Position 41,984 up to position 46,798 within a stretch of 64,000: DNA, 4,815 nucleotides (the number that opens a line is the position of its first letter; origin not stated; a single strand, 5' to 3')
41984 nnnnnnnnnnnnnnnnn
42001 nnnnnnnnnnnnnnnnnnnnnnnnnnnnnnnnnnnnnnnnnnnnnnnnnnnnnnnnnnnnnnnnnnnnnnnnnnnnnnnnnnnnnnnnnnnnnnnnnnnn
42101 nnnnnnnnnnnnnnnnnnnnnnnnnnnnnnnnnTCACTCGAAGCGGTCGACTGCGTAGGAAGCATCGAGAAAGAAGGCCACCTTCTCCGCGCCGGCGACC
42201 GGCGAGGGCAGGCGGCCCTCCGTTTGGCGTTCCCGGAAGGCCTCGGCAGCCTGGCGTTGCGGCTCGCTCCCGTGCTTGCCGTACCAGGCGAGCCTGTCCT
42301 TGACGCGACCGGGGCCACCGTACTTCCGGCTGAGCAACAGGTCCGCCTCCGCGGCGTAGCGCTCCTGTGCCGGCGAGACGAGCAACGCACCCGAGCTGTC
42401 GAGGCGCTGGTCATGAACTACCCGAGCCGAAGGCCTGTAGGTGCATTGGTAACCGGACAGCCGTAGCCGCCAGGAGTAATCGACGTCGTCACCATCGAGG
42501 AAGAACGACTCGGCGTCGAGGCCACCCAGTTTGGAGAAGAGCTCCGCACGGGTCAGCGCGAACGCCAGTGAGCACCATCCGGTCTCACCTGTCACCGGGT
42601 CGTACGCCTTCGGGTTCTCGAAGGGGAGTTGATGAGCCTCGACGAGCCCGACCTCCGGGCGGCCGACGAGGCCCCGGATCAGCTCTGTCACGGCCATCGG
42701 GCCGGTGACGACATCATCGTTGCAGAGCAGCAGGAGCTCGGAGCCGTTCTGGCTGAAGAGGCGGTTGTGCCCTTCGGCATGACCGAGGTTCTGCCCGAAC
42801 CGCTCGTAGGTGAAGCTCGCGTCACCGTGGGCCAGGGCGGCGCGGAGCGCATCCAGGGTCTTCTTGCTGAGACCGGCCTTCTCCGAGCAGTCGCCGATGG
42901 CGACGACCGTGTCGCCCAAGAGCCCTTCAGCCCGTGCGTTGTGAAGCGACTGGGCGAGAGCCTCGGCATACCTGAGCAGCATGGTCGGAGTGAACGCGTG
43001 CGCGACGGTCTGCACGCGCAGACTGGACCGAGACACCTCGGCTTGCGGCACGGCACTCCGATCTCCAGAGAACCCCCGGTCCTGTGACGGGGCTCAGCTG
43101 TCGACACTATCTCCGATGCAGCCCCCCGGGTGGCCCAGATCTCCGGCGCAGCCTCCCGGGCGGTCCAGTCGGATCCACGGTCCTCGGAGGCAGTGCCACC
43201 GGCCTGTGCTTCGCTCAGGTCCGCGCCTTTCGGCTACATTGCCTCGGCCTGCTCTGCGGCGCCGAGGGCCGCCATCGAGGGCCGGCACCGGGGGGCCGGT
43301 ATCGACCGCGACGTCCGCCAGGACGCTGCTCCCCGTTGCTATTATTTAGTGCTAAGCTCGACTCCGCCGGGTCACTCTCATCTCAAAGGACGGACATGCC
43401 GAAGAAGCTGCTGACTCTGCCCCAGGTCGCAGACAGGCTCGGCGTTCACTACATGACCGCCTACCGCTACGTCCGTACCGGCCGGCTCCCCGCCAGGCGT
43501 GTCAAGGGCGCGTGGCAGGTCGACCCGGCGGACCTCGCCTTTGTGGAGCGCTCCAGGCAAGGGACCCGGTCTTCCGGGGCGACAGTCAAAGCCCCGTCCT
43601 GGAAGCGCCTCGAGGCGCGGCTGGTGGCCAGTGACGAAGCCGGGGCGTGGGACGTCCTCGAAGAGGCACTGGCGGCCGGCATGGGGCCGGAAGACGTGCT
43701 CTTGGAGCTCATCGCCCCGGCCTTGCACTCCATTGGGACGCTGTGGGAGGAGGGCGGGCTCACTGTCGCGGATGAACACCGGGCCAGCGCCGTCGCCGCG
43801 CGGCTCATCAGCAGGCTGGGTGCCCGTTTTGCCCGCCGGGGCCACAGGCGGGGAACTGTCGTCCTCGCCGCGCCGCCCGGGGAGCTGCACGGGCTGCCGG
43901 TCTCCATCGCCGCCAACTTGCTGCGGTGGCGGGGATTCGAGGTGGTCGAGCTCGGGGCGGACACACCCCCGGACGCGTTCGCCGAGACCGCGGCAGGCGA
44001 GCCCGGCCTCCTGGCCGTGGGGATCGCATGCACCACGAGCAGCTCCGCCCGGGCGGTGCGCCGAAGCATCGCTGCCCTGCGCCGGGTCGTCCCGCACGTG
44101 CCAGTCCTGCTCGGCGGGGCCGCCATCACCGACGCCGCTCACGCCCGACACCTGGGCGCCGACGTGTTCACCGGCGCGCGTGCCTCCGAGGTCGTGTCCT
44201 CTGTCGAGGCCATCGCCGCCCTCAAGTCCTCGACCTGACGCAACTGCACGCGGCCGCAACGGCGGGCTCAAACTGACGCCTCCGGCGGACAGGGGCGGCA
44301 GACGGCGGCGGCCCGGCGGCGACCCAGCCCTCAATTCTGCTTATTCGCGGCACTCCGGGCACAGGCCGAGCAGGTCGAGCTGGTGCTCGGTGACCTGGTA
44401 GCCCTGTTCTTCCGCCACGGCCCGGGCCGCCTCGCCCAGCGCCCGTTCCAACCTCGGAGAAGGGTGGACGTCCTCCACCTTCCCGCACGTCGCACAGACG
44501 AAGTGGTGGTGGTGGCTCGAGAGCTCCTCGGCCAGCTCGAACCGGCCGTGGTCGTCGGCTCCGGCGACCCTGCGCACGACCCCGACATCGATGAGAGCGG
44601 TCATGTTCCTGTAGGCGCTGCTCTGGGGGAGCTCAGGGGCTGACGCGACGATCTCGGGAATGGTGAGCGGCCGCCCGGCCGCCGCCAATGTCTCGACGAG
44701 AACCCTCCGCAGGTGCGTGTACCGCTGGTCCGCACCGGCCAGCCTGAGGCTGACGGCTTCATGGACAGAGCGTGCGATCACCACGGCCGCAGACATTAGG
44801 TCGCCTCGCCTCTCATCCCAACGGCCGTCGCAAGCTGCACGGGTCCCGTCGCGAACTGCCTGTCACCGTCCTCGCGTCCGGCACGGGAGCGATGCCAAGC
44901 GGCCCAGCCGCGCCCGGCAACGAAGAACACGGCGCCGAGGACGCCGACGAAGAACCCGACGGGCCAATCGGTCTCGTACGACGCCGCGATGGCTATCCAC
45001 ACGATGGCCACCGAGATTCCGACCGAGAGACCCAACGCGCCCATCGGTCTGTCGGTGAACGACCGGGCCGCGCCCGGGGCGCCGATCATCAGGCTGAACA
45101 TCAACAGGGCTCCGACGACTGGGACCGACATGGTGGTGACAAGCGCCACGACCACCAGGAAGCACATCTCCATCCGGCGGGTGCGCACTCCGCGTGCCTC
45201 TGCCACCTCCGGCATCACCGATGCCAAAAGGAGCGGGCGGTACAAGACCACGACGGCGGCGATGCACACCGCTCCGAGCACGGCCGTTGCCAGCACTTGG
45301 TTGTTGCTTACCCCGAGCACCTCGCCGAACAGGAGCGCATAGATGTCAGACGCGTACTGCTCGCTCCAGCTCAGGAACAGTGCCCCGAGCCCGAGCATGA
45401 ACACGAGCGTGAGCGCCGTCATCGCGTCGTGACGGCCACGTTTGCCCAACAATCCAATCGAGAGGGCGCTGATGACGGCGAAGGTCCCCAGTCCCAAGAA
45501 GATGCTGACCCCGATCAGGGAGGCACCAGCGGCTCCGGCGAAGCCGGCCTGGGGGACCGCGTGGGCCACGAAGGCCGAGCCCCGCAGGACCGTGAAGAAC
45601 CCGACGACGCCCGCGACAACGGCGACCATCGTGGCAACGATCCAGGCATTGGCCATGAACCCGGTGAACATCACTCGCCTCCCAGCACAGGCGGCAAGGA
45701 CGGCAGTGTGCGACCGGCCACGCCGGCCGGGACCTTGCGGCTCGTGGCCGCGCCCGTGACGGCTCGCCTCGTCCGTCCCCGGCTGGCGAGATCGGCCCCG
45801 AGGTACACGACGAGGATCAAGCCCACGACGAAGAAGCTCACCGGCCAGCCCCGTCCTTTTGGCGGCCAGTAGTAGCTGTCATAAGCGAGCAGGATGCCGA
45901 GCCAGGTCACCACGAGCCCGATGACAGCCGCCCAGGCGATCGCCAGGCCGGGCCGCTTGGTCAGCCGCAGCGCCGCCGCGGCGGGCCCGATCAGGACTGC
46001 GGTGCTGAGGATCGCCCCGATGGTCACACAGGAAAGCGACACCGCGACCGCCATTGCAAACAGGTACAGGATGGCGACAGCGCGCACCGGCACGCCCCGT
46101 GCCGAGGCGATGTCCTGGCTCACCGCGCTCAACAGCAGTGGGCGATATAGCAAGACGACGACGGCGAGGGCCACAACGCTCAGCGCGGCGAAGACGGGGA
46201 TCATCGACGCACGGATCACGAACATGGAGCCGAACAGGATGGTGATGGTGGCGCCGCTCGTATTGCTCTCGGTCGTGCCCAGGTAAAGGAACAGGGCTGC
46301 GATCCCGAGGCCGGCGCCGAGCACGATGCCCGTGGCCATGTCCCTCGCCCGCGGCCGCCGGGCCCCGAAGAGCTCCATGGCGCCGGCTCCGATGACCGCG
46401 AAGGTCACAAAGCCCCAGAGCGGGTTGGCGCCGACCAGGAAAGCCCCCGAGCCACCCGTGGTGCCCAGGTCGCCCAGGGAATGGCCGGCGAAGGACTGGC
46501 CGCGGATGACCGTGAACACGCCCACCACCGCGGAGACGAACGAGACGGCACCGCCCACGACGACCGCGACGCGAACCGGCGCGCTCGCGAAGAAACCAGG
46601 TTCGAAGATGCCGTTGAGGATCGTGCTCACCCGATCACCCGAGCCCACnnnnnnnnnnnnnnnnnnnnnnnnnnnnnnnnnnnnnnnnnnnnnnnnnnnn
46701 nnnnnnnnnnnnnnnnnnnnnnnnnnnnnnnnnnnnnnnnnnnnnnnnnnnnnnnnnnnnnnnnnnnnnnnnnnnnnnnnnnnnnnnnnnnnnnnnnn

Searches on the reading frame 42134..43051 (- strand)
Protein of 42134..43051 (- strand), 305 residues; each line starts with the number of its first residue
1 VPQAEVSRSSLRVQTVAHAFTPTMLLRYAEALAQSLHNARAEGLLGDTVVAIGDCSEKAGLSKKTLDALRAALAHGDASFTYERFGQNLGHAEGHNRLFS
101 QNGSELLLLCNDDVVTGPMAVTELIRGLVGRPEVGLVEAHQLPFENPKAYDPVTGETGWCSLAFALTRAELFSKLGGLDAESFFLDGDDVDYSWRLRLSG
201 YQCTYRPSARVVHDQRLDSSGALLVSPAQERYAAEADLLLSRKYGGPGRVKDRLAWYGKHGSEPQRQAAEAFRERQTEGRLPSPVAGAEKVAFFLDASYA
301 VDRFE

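Call 5: search_protein_families(library=pfam, proteins=[window:42134-43051:-], max_evalue=0.01)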
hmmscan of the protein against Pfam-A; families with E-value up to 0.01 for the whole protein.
window:42134-43051:- (305 aa): 2 families
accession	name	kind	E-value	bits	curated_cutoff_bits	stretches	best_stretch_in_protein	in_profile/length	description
PF00535.33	Glycos_transf_2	-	0.0037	17.7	23.3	1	29-132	10-107/168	Glycosyl transferase family 2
PF13641.12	Glyco_tranf_2_3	-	0.0045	17.5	27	0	163-214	162-212/230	Glycosyltransferase like family 2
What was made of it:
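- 42134..43051 (-): Partner gene 1: small GT2-like protein (305 aa), 78 bp upstream. Weak GT2 hits (call 5).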

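Call 27: search_protein_families(library=ncbifam, proteins=[window:42134-43051:-], max_evalue=0.01)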
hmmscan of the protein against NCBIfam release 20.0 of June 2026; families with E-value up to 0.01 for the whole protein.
window:42134-43051:- (305 aa): 3 families
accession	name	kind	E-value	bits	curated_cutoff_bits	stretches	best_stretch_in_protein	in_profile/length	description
TIGR03965.1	mycofact_glyco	equivalog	7.8e-09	34.9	280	1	166-218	235-285/467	mycofactocin biosynthesis glycosyltransferase MftF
TIGR03937.1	PgaC_IcaA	equivalog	0.00035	19.6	422.3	0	161-211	201-248/407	poly-beta-1,6-N-acetyl-D-glucosamine synthase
NF041875.1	EPS_EpsD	equivalog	0.0041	16.6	370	0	166-228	162-221/325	exopolysaccharide biosynthesis glycosyltransferase EpsD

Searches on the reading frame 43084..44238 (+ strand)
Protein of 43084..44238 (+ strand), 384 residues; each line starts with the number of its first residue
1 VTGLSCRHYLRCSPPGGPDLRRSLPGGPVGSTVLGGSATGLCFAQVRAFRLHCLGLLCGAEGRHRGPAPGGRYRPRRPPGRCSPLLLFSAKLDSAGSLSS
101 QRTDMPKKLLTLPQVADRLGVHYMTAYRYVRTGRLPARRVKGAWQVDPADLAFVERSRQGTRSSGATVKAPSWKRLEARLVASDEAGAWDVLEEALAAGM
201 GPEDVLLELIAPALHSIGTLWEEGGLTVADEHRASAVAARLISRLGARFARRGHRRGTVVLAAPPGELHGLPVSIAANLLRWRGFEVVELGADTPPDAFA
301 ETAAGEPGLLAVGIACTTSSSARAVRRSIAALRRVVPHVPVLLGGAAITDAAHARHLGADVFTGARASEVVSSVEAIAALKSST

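Call 7: search_protein_families(library=pfam, proteins=[window:43084-44238:+], max_evalue=0.001)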
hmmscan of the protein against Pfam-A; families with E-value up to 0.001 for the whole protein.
window:43084-44238:+ (384 aa): 4 families
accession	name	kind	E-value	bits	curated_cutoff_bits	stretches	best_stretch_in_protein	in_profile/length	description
PF02607.22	B12-binding_2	-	8.1e-15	55.2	23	1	174-245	3-73/74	B12 binding domain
PF02310.24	B12-binding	-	4.3e-14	52.8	32.1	1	258-364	2-113/121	B12 binding domain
PF12728.13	HTH_17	-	1e-09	38.9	27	1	109-151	1-43/51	Helix-turn-helix domain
PF13384.12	HTH_23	-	0.00099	19.3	24.6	0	109-131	17-39/50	Homeodomain-like domain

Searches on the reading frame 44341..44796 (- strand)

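Call 17: search_protein_families(library=pfam, proteins=[window:44341-44796:-], max_evalue=0.001)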
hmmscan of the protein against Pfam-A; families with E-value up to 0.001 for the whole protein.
window:44341-44796:- (151 aa): 3 families
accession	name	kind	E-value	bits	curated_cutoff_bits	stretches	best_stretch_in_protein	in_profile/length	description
PF01475.25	FUR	-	4.2e-16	59.6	23.1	1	24-142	4-120/121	Ferric uptake regulator family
PF09339.16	HTH_IclR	-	7.7e-05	22.8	22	1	34-77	9-51/52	IclR helix-turn-helix domain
PF12840.13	HTH_20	-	0.00021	21.6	27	1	30-77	6-51/51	Helix-turn-helix domain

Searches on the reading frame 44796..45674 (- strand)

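Call 17: search_protein_families(library=pfam, proteins=[window:44796-45674:-], max_evalue=0.001)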
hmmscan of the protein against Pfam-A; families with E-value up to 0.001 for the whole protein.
window:44796-45674:- (292 aa): 2 families
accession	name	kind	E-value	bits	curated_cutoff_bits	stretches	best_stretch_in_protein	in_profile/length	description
PF00950.22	ABC-3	-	4.2e-39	135.1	20.1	1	6-253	4-253/258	ABC 3 transport family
PF01032.23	FecCD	-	3e-06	26.9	26.5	1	29-252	94-306/311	FecCD transport family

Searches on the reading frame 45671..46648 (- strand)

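Call 18: search_protein_families(library=pfam, proteins=[window:45671-46648:-], max_evalue=0.001)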
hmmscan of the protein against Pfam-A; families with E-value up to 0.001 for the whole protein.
window:45671-46648:- (325 aa): 2 families
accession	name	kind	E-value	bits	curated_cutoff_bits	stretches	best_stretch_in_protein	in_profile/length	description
PF00950.22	ABC-3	-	1.3e-35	123.7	20.1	1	27-256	7-233/258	ABC 3 transport family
PF01032.23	FecCD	-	4.6e-06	26.3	26.5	1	76-253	103-280/311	FecCD transport family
